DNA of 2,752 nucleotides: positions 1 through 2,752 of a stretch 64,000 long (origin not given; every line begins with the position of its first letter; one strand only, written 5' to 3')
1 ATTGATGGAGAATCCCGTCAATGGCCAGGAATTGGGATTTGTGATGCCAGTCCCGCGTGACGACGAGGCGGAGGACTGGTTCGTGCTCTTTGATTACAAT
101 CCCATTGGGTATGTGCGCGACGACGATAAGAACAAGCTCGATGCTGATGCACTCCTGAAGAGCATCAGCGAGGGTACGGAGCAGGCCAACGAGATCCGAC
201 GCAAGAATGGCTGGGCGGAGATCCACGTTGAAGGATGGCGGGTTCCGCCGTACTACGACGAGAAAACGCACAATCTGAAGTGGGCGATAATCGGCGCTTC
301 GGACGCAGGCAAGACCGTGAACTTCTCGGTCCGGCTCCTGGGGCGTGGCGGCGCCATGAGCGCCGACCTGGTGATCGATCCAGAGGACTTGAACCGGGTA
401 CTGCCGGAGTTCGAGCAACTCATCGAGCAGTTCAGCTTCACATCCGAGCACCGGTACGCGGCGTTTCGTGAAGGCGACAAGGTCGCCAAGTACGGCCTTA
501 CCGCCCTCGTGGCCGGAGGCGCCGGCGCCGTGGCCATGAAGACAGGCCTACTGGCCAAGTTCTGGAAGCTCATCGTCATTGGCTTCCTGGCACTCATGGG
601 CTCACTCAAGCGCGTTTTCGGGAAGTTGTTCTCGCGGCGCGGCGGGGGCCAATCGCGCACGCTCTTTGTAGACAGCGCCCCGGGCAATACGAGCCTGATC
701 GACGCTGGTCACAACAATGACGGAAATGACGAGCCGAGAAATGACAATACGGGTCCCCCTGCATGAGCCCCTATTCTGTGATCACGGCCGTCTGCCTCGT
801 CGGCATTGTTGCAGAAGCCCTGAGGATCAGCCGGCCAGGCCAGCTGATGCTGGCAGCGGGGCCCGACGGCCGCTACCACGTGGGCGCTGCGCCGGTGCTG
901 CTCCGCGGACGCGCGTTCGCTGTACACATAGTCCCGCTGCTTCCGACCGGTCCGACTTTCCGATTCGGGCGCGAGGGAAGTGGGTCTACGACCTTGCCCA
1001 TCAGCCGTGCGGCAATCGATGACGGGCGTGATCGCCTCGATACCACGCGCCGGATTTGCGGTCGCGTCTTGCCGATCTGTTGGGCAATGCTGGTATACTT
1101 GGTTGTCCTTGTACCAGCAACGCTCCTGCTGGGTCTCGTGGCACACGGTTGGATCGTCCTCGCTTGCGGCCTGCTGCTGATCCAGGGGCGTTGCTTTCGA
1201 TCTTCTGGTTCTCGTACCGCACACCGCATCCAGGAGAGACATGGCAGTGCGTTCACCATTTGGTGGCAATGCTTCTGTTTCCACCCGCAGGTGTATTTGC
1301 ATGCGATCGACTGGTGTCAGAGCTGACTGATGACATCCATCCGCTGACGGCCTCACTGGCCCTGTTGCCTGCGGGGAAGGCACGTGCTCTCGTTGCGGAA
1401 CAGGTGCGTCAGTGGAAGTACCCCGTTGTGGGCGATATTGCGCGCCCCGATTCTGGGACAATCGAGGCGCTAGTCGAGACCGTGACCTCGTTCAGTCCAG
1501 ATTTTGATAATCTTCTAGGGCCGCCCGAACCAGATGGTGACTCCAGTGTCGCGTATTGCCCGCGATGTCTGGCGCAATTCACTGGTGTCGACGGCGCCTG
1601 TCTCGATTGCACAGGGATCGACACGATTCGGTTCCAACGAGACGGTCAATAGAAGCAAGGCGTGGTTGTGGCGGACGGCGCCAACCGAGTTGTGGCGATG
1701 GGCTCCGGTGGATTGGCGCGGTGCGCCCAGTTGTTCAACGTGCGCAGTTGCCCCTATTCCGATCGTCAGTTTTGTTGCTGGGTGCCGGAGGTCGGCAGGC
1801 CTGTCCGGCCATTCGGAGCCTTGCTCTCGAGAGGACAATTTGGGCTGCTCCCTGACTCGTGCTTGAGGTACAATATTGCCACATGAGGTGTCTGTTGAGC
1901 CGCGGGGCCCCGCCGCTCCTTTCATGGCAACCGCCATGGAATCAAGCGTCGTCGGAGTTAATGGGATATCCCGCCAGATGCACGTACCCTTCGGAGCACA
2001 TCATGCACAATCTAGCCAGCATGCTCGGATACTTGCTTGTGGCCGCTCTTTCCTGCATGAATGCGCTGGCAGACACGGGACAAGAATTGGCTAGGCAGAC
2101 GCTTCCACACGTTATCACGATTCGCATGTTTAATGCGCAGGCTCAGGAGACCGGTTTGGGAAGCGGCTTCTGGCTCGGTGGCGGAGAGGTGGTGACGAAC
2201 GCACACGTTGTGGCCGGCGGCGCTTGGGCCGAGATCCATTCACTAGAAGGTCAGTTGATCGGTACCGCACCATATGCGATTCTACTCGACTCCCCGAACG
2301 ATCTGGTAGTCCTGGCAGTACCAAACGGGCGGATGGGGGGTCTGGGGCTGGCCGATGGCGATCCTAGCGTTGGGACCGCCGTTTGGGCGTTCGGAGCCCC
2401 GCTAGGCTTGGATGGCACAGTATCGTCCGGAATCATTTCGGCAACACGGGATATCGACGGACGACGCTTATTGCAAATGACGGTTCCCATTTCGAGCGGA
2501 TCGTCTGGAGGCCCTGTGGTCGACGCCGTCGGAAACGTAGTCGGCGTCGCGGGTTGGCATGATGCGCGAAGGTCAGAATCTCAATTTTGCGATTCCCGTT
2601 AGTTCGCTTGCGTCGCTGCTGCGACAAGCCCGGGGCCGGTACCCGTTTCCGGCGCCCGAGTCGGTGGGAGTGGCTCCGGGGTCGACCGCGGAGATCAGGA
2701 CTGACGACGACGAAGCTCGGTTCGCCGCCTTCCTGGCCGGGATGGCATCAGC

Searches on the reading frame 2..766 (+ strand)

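Call 9: search_protein_families(library=pfam, proteins=[window:2-766:+], max_evalue=0.01)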
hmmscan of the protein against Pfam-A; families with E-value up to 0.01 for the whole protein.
window:2-766:+ (254 aa): 1 family
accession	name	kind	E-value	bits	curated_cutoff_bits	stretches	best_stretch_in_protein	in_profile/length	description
PF09935.14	DUF2167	-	6.8e-59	199.4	25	1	2-193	38-228/238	Protein of unknown function (DUF2167)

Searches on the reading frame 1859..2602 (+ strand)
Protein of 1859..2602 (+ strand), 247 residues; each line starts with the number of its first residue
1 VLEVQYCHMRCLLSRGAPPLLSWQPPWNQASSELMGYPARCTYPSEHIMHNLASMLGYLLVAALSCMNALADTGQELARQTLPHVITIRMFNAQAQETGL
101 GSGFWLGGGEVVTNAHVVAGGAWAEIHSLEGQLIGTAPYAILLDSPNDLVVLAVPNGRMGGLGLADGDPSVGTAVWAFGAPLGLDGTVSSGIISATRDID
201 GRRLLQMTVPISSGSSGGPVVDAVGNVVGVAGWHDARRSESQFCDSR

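Call 81: search_protein_families(library=pfam, proteins=[window:1859-2602:+], max_evalue=0.001)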
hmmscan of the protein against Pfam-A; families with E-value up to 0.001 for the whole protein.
window:1859-2602:+ (247 aa): 2 families
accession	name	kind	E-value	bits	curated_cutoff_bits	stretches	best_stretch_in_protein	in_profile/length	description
PF13365.12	Trypsin_2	-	1.6e-19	71.5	27.6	1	101-230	1-144/144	Trypsin-like peptidase domain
PF00089.32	Trypsin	-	1.1e-05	25.8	20.6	1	98-237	24-201/220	Trypsin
